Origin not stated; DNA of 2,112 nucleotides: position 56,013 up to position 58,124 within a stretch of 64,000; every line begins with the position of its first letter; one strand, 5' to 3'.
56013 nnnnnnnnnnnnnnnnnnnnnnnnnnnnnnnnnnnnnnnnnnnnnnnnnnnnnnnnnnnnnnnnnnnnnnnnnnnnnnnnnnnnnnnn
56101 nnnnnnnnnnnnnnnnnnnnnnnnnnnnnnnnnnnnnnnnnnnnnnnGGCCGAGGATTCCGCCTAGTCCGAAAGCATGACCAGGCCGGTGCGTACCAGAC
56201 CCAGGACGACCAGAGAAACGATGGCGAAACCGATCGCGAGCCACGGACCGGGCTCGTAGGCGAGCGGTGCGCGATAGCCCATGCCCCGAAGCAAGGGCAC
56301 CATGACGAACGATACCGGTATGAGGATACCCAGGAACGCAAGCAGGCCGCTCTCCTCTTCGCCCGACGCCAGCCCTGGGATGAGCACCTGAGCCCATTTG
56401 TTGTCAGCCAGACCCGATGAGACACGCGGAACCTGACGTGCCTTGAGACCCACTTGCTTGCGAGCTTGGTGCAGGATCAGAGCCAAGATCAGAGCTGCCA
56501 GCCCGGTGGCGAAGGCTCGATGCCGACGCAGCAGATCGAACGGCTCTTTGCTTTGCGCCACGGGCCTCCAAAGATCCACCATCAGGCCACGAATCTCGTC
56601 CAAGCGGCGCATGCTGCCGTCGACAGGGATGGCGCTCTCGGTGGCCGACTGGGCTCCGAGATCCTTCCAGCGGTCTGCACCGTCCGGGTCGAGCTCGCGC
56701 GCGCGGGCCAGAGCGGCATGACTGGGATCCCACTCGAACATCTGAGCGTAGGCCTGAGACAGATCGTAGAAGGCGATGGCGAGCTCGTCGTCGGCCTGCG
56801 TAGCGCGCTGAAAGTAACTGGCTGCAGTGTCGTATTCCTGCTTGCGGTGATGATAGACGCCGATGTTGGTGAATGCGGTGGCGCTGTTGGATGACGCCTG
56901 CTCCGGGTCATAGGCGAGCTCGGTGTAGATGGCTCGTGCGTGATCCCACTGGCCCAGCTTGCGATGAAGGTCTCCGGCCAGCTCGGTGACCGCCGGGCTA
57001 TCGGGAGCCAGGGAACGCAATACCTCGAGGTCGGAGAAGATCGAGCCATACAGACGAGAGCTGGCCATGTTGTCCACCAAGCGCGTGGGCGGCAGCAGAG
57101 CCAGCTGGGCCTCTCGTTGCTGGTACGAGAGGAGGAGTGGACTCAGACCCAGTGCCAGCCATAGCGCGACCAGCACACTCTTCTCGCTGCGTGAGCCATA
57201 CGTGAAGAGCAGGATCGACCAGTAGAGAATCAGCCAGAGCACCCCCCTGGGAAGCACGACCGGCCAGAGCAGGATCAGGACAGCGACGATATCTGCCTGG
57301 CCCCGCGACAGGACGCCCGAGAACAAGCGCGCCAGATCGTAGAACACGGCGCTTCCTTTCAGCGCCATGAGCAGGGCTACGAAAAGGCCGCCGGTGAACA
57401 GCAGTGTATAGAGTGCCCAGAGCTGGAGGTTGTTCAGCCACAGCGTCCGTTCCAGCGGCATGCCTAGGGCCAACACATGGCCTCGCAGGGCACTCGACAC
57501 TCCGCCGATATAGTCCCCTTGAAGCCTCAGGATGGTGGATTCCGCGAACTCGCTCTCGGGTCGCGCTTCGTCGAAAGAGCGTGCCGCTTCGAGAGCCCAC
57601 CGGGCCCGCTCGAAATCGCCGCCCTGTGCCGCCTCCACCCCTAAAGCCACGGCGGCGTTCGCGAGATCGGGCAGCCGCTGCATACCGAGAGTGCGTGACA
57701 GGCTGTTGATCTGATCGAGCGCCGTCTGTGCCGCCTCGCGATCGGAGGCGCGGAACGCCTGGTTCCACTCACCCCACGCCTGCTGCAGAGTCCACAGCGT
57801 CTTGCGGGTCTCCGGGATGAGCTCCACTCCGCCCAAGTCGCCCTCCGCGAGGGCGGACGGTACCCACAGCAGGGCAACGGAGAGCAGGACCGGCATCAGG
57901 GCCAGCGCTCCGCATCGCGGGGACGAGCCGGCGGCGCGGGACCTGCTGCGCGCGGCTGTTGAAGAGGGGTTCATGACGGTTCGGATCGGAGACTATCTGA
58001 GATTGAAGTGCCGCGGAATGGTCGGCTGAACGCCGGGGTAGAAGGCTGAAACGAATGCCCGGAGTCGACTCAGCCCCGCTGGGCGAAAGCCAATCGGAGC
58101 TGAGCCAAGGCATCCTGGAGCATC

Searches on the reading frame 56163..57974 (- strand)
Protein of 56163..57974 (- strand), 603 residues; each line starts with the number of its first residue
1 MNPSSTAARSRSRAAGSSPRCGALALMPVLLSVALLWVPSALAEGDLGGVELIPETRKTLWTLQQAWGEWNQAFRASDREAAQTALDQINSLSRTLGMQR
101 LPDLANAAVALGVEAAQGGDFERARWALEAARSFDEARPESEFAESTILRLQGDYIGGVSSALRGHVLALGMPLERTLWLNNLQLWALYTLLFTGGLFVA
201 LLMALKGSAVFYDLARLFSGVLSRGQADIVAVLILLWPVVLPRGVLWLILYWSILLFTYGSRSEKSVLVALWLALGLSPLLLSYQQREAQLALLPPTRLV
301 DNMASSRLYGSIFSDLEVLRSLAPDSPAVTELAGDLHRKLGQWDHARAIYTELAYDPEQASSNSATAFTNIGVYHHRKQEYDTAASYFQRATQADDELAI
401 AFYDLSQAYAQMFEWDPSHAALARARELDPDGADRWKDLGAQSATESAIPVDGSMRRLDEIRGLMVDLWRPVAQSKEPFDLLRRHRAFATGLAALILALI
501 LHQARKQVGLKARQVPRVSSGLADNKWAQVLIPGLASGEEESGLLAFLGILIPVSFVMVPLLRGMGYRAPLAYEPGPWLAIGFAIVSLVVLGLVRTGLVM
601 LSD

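Call 71: search_protein_families(library=pfam, proteins=[window:56163-57974:-], max_evalue=0.0001)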
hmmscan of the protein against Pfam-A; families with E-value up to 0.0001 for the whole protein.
window:56163-57974:- (603 aa): 2 families
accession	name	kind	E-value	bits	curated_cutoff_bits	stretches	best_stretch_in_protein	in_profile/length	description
PF07719.23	TPR_2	-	1e-07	31.9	27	0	366-395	2-31/34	Tetratricopeptide repeat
PF13424.12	TPR_12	-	1.4e-05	25.7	30.1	0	365-429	3-75/77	Tetratricopeptide repeat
